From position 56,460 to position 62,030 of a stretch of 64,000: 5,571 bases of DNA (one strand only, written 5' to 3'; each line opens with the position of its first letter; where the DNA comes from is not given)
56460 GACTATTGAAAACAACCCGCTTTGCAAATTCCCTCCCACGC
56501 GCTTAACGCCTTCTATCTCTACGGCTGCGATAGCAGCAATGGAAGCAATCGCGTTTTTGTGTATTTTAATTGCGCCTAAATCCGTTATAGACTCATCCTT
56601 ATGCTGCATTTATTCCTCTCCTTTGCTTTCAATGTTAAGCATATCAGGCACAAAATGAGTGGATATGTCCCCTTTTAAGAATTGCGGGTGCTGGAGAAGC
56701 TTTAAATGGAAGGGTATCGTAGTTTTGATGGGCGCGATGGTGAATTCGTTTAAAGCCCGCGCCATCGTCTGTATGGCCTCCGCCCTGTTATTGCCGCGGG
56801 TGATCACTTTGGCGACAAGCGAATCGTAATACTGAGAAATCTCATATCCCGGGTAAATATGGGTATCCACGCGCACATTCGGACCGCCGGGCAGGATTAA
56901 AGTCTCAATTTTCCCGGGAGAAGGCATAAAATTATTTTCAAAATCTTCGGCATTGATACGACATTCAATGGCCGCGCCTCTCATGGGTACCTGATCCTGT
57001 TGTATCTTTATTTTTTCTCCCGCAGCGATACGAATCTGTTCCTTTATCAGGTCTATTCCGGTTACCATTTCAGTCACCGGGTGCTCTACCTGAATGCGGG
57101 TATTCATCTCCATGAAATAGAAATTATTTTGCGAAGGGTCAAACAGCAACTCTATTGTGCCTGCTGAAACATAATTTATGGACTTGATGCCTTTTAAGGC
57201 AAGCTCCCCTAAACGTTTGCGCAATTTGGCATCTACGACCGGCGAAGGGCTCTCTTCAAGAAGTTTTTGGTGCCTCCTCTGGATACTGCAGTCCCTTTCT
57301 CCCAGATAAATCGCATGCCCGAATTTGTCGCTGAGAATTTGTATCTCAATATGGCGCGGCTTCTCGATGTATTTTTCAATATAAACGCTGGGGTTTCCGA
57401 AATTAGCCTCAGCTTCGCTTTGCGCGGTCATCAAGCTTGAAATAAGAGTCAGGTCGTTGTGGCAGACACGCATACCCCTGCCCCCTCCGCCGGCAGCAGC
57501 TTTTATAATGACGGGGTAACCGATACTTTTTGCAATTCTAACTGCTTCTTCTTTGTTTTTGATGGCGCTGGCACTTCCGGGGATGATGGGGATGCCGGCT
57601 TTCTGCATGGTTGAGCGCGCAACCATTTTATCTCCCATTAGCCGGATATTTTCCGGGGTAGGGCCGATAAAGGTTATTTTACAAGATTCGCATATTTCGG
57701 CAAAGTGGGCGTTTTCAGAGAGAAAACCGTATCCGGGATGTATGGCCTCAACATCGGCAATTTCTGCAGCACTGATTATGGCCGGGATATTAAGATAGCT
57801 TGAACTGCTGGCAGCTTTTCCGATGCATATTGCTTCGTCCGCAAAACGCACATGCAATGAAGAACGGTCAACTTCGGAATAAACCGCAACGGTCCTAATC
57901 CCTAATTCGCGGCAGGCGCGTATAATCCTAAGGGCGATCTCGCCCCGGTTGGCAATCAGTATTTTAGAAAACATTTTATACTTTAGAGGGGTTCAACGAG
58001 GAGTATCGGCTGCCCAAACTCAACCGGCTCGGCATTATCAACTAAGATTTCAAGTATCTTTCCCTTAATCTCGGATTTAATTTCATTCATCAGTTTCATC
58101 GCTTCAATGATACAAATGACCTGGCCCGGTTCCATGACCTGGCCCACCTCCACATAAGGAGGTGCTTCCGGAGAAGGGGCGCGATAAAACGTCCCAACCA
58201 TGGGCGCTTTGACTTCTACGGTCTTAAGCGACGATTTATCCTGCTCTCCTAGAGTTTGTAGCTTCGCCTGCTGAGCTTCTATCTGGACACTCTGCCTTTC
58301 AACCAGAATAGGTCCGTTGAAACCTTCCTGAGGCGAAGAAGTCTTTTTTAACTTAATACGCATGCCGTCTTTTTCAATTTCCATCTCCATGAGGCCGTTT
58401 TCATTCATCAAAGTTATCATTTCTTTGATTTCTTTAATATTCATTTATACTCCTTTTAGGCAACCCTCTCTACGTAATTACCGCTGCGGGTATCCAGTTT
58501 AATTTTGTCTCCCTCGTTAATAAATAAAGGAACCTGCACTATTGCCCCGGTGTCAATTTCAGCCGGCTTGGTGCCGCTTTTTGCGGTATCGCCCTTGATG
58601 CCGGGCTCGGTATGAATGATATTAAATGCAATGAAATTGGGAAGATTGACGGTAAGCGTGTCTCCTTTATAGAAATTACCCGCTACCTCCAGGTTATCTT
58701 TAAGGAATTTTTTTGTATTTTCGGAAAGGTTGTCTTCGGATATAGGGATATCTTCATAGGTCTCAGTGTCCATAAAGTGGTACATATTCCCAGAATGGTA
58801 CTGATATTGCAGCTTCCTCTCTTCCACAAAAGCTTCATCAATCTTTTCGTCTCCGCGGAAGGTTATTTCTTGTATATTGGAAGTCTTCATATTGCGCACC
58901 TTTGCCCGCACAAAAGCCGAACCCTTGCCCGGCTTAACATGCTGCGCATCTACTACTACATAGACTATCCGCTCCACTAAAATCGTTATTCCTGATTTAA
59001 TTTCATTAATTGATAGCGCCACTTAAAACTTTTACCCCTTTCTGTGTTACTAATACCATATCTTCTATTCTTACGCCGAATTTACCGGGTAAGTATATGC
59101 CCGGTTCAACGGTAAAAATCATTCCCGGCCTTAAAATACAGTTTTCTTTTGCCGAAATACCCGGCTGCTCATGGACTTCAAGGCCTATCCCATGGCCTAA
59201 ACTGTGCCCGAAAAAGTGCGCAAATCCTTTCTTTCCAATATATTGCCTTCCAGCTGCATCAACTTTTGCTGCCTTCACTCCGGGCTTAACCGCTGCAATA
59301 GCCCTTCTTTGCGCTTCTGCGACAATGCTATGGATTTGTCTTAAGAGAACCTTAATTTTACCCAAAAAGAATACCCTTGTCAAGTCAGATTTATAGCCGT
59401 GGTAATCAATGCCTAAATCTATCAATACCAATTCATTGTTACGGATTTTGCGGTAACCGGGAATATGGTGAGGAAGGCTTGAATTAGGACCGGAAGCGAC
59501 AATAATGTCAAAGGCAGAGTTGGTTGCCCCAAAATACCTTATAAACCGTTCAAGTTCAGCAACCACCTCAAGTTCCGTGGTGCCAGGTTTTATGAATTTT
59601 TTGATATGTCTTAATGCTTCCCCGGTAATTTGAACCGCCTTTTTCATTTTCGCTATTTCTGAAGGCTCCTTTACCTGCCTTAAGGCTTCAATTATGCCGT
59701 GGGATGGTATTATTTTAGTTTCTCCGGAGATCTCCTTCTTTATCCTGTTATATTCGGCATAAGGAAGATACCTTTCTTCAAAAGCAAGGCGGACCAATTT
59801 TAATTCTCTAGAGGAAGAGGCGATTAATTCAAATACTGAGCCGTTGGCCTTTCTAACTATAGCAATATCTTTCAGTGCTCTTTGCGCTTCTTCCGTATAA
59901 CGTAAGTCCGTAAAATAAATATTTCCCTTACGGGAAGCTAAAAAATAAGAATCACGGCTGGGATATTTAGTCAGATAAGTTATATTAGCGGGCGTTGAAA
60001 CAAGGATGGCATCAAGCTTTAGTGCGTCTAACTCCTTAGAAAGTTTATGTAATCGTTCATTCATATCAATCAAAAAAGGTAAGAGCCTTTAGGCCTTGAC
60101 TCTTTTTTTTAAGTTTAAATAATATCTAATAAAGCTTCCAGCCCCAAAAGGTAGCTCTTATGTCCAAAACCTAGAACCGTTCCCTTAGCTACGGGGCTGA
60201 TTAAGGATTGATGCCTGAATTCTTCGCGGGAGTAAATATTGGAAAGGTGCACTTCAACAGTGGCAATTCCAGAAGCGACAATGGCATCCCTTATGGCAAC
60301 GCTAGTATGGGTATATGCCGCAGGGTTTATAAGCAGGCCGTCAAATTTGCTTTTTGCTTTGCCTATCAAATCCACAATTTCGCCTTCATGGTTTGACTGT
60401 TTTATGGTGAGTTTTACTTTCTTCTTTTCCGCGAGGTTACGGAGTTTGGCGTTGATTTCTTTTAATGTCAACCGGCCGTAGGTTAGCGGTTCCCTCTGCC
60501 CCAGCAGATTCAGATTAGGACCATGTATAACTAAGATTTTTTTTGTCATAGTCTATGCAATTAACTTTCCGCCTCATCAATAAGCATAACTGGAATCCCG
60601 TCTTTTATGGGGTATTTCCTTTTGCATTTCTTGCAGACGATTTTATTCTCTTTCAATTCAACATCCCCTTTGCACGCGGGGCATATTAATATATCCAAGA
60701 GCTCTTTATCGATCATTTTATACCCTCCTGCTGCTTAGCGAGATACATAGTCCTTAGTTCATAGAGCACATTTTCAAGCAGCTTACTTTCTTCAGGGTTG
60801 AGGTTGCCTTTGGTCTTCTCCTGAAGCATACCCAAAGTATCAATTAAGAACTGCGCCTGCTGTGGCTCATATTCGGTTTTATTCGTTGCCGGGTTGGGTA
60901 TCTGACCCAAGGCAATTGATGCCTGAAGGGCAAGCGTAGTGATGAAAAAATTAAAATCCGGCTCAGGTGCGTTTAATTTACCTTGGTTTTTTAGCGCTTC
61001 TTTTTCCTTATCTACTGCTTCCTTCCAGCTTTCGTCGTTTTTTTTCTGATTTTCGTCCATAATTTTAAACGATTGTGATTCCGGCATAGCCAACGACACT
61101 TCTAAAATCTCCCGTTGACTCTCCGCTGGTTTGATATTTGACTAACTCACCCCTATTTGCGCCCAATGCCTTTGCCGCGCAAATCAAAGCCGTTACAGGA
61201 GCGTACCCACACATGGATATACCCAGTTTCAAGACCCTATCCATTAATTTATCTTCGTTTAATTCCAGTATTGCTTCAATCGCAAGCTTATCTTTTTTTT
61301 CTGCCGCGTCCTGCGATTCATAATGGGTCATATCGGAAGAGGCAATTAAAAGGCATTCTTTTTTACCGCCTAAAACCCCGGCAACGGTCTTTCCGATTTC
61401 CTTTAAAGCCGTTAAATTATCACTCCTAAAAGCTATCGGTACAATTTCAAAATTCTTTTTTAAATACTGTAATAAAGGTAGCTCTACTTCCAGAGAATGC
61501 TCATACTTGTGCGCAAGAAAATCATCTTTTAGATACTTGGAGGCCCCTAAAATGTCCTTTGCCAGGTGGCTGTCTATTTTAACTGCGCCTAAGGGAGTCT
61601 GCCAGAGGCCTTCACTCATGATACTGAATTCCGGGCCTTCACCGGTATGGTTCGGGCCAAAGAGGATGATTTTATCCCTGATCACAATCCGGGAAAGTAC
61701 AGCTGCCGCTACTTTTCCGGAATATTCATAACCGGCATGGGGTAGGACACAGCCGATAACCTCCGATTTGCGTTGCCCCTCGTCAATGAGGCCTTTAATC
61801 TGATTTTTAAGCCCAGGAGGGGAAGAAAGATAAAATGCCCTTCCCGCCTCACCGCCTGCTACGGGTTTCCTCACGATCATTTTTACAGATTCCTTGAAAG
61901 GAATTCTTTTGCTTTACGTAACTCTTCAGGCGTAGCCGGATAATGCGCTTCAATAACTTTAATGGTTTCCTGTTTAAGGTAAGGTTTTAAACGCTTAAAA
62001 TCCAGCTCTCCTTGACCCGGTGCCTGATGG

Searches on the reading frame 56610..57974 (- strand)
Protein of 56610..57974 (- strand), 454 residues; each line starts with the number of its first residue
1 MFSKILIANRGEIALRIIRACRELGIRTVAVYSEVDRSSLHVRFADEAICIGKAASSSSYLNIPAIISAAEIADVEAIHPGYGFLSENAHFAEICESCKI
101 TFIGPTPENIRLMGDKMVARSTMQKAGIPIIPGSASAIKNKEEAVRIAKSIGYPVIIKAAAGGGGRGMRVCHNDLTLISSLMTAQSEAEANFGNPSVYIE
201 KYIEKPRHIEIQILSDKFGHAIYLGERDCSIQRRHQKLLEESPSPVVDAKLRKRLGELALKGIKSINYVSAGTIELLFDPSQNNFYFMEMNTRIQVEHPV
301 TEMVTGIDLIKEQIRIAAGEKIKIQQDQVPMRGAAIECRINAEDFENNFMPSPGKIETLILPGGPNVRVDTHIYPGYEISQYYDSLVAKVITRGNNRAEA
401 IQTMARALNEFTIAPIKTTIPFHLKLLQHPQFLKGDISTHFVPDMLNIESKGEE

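Call 7: search_protein_families(library=pfam, proteins=[window:56610-57974:-], max_evalue=0.01)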
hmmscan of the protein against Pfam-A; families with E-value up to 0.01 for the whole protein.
window:56610-57974:- (454 aa): 8 families
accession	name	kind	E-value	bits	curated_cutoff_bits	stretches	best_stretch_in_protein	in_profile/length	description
PF02786.22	CPSase_L_D2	-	4.2e-80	268.7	19.8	1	115-323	1-209/211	Carbamoyl-phosphate synthase L chain, ATP binding domain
PF00289.28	Biotin_carb_N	-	7.4e-48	162.1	25.5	1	1-110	1-110/110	Biotin carboxylase, N-terminal domain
PF02785.25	Biotin_carb_C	-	9.6e-41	138.7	32.4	1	337-442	1-106/108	Biotin carboxylase C-terminal domain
PF07478.18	Dala_Dala_lig_C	-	3e-08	33.9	24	1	124-292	3-174/204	D-ala D-ala ligase C-terminus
PF02222.28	ATP-grasp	-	5.5e-08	33.1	27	1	124-293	4-162/179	ATP-grasp domain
PF08443.16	RimK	-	1.2e-05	25.4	21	1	115-314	3-185/188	RimK-like ATP-grasp domain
PF13549.11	ATP-grasp_5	-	0.0014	18.5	27.6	1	118-160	14-54/221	ATP-grasp domain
PF14397.11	ATPgrasp_ST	-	0.0023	17.6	31.4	1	108-174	14-82/278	Sugar-transfer associated ATP-grasp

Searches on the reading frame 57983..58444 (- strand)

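Call 8: search_protein_families(library=pfam, proteins=[window:57983-58444:-], max_evalue=0.01)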
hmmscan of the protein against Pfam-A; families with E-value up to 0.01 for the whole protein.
window:57983-58444:- (153 aa): 1 family
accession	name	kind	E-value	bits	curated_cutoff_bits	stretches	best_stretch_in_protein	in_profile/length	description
PF00364.28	Biotin_lipoyl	-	5.3e-20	71.5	22.1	1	77-148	2-71/73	Biotin-requiring enzyme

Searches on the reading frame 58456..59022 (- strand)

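Call 8: search_protein_families(library=pfam, proteins=[window:58456-59022:-], max_evalue=0.01)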
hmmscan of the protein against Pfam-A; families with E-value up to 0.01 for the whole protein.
window:58456-59022:- (188 aa): 3 families
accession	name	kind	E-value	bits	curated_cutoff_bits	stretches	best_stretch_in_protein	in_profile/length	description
PF09285.17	Elong-fact-P_C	-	2.2e-25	88.5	25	1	133-186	3-56/56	Elongation factor P, C-terminal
PF08207.18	EFP_N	-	8.5e-22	77.4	23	1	4-61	1-58/58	Elongation factor P (EF-P) KOW-like domain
PF01132.26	EFP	-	4.2e-18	65.5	27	1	69-122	1-53/54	Elongation factor P (EF-P) OB domain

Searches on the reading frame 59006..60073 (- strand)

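Call 8: search_protein_families(library=pfam, proteins=[window:59006-60073:-], max_evalue=0.01)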
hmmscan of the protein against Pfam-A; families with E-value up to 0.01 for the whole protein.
window:59006-60073:- (355 aa): 3 families
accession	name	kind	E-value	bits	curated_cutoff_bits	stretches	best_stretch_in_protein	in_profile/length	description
PF00557.29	Peptidase_M24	-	1.1e-70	238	23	1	142-344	2-208/208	Metallopeptidase family M24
PF01321.24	Creatinase_N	-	6e-23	82.2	22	1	7-134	1-128/128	Creatinase/Prolidase N-terminal domain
PF16189.11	Creatinase_N_2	-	0.0014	19.1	29.7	1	4-139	22-161/161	Creatinase/Prolidase N-terminal domain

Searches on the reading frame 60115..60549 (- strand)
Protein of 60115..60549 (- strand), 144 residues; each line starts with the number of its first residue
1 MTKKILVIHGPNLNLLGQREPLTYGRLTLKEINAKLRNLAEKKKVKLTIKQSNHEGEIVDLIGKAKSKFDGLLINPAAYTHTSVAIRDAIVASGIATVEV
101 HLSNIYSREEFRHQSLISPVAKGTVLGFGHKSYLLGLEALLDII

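Call 8: search_protein_families(library=pfam, proteins=[window:60115-60549:-], max_evalue=0.01)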
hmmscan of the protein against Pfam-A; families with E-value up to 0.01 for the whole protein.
window:60115-60549:- (144 aa): 1 family
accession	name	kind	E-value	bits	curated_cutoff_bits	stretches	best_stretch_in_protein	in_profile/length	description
PF01220.24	DHquinase_II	-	3.1e-57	192.6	23.3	1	4-140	1-137/138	Dehydroquinase class II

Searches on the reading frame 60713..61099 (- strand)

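Call 8: search_protein_families(library=pfam, proteins=[window:60713-61099:-], max_evalue=0.01)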
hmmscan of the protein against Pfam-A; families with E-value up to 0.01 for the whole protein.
window:60713-61099:- (128 aa): 1 family
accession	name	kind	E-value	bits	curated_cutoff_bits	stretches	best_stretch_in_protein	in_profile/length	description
PF08899.16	DUF1844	-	4.2e-24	84.9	27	1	46-120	1-75/76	Domain of unknown function (DUF1844)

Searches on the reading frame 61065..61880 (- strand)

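Call 8: search_protein_families(library=pfam, proteins=[window:61065-61880:-], max_evalue=0.01)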
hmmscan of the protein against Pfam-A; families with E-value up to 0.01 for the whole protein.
window:61065-61880:- (271 aa): 1 family
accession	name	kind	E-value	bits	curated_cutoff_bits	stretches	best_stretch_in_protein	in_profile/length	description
PF01875.22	Memo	-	2.9e-68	230.4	27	1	15-268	7-268/269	Memo-like protein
